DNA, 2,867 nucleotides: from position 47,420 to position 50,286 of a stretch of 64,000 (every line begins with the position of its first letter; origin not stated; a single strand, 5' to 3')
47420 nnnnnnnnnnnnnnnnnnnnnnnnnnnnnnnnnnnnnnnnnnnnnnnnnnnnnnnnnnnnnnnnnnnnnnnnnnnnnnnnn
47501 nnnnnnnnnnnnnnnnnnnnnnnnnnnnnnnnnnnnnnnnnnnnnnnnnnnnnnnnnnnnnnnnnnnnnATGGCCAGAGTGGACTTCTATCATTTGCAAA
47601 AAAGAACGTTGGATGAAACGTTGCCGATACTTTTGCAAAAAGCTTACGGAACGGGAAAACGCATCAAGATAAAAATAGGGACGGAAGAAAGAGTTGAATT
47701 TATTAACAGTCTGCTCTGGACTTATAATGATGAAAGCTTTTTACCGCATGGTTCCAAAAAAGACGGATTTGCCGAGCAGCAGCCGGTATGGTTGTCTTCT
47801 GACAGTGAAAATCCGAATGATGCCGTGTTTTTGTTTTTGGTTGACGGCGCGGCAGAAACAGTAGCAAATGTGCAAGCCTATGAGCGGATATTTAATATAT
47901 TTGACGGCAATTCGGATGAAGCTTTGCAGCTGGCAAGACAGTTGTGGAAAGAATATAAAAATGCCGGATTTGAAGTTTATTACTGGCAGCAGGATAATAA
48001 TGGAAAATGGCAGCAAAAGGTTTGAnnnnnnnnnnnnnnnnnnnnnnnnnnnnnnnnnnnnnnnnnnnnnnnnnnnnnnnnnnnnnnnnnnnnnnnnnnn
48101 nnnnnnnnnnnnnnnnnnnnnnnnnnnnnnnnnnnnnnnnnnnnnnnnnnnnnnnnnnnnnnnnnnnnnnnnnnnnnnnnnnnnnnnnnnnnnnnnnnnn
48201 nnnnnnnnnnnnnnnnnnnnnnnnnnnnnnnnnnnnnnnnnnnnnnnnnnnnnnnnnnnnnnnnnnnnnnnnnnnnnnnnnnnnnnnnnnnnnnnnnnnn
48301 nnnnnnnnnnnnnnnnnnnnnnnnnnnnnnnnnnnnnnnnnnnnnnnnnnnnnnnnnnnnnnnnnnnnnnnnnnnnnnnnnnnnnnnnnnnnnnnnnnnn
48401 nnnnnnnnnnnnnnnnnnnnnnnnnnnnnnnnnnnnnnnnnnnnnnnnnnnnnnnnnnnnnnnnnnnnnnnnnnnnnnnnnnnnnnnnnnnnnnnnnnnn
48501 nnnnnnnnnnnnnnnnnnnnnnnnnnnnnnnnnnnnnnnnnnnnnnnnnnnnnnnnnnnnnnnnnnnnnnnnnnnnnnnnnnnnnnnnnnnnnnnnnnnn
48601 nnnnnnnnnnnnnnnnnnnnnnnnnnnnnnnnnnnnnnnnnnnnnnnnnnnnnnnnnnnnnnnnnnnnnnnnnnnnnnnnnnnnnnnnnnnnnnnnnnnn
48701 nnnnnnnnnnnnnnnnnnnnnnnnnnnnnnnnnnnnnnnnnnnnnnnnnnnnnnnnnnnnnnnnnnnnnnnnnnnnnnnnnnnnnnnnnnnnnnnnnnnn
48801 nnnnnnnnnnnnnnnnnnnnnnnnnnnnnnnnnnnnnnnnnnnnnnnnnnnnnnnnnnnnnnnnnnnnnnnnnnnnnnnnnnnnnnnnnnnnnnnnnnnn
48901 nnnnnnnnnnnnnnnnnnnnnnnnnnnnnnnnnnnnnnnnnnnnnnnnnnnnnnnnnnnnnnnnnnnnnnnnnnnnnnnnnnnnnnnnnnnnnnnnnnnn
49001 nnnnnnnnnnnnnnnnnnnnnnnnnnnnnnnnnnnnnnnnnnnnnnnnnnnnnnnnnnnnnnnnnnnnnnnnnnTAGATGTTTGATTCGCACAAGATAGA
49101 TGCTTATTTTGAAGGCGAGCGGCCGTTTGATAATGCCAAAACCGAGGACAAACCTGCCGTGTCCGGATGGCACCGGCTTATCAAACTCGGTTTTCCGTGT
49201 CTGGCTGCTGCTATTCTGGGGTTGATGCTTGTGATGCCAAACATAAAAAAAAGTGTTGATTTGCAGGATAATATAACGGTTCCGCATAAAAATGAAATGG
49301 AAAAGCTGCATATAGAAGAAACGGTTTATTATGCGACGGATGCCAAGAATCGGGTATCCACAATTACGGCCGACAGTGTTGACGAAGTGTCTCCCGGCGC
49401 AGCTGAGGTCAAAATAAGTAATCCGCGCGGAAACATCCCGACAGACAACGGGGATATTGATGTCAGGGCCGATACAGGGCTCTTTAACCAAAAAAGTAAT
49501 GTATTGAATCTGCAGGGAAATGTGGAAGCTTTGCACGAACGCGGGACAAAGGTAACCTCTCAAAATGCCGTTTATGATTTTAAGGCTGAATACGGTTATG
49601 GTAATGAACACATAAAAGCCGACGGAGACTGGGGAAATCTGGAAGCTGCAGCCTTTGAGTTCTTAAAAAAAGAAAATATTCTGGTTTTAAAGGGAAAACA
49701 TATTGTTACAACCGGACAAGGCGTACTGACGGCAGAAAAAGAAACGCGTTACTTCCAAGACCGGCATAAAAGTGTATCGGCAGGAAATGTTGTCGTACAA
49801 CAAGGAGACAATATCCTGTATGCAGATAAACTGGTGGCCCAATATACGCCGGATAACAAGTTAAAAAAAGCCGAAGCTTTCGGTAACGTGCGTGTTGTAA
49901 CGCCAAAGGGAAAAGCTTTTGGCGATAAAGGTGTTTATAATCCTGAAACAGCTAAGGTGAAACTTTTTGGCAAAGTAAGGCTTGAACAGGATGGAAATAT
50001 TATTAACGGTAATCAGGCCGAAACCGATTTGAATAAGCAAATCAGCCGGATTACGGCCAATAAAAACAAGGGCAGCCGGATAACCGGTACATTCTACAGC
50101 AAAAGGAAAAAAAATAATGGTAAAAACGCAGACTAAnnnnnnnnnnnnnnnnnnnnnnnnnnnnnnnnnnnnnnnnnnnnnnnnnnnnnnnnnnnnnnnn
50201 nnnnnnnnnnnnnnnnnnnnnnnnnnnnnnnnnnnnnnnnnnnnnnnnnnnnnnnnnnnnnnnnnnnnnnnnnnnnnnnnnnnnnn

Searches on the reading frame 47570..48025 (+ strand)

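Call 70: search_protein_families(library=pfam, proteins=[window:47570-48025:+], max_evalue=0.01)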
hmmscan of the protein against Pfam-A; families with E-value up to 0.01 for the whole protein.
window:47570-48025:+ (151 aa): 1 family
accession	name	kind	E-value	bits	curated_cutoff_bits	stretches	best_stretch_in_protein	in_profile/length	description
PF04364.18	DNA_pol3_chi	-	2.8e-33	115.4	25.4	1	1-136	1-134/135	DNA polymerase III chi subunit, HolC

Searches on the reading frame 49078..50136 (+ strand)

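Call 70: search_protein_families(library=pfam, proteins=[window:49078-50136:+], max_evalue=0.01)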
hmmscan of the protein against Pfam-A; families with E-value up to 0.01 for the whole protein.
window:49078-50136:+ (352 aa): 4 families
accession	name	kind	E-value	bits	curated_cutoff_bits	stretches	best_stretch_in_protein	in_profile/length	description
PF03968.19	LptD_N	-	2.4e-20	73.3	20.4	1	227-321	11-112/113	LptA/(LptD N-terminal domain) LPS transport protein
PF06835.18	LptC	-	8.7e-12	45.4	21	1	44-207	3-169/175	Lipopolysaccharide-assembly, LptC-related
PF13100.11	OstA_2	-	1.7e-05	24.9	21.2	1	227-318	18-106/158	OstA-like protein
PF01564.23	Spermine_synth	-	0.0036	17.3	22.9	0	70-109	69-108/186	Spermine/spermidine synthase domain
